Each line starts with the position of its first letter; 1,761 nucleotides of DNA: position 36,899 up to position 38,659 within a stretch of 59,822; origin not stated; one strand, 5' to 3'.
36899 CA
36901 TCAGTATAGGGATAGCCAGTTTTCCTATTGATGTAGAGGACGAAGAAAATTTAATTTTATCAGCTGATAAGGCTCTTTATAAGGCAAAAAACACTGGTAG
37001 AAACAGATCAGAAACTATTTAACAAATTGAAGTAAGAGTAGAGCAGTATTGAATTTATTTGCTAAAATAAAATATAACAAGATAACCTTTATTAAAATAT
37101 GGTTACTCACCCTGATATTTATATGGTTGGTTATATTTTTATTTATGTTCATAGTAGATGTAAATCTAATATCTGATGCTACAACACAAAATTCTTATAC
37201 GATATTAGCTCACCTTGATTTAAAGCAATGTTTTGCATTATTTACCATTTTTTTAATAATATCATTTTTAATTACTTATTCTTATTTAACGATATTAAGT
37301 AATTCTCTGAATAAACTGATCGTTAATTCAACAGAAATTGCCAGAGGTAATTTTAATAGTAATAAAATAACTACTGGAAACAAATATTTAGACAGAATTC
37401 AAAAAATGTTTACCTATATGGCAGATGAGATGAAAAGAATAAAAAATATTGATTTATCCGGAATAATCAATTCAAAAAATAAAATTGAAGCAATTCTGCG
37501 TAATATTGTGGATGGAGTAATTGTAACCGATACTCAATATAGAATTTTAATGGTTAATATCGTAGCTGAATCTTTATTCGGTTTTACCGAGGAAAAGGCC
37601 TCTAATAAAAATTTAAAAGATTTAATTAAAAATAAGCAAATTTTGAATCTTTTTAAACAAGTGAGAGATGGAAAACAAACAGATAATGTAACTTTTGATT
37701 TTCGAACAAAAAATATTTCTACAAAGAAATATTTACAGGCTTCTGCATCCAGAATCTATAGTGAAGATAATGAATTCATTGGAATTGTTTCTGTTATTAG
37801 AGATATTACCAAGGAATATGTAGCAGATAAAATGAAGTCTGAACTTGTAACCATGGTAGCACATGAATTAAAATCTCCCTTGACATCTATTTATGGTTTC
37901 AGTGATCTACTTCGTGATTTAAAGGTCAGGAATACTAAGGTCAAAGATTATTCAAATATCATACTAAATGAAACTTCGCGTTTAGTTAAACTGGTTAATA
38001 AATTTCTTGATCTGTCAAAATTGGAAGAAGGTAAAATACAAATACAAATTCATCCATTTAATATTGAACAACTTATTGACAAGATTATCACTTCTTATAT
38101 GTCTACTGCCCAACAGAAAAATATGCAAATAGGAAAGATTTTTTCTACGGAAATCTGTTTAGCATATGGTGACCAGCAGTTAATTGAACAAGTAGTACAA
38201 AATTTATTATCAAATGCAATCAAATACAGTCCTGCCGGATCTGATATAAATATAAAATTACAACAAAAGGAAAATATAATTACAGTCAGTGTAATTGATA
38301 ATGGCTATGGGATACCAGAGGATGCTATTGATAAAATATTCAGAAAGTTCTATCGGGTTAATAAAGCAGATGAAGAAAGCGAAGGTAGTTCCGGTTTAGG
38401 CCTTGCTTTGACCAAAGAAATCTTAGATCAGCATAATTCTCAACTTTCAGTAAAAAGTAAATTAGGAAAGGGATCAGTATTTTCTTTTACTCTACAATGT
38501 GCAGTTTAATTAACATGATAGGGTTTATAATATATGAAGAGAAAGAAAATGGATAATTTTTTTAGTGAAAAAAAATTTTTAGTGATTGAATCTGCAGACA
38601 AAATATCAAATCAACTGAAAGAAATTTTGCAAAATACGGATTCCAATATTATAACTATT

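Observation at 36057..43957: Six-gene sensory module feeding a sigma-54 promoter that drives the receiver plus FtsZ::HPt pair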

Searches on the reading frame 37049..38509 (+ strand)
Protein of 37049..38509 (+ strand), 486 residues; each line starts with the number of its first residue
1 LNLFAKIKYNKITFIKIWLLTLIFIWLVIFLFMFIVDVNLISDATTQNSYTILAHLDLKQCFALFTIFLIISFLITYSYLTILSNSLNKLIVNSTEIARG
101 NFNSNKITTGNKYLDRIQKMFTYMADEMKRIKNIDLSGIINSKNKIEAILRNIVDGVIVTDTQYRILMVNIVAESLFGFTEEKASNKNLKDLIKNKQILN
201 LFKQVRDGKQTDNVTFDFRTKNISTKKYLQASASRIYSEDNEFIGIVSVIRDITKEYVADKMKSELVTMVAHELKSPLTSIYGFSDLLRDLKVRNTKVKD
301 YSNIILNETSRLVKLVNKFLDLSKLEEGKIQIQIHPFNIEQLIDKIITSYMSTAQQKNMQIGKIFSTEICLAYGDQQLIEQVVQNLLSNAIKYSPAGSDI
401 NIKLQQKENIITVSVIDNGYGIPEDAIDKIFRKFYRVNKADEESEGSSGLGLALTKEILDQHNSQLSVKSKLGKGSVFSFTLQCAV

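Call 3: search_protein_families(library=pfam, proteins=[window:37049-38509:+], max_evalue=0.01)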
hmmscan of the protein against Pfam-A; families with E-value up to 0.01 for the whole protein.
window:37049-38509:+ (486 aa): 10 families
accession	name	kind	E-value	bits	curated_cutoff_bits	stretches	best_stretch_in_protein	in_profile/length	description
PF02518.31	HATPase_c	-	2.1e-28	99.4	26.4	1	374-483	1-108/111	Histidine kinase-, DNA gyrase B-, and HSP90-like ATPase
PF00512.31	HisKA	-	1.8e-18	66.8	26.9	1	262-328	1-66/66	His Kinase A (phospho-acceptor) domain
PF00989.32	PAS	-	1.9e-14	54.1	22.6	1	146-253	3-113/113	PAS fold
PF13426.13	PAS_9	-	8.6e-12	45.7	27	1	155-255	2-103/103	PAS domain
PF08448.16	PAS_4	-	3.8e-08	34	23.1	1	150-256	1-108/110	PAS fold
PF13589.12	HATPase_c_3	-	3e-06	27.7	25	1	380-454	4-79/137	Histidine kinase-, DNA gyrase B-, and HSP90-like ATPase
PF13581.12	HATPase_c_2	-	8.5e-05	23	27.4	1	379-463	32-113/127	Histidine kinase-like ATPase domain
PF13188.13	PAS_8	-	0.00013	22.2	21.8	1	144-184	1-38/65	PAS domain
PF12860.13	PAS_7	-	0.0064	17.1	27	0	150-259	1-113/115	PAS fold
PF05987.18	DUF898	-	0.008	15.8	28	0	10-105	176-267/336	Bacterial protein of unknown function (DUF898)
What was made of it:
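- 37049..38509 (+): Membrane PAS histidine kinase (HK1). PAS, HisKA and HATPase_c (call 3).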
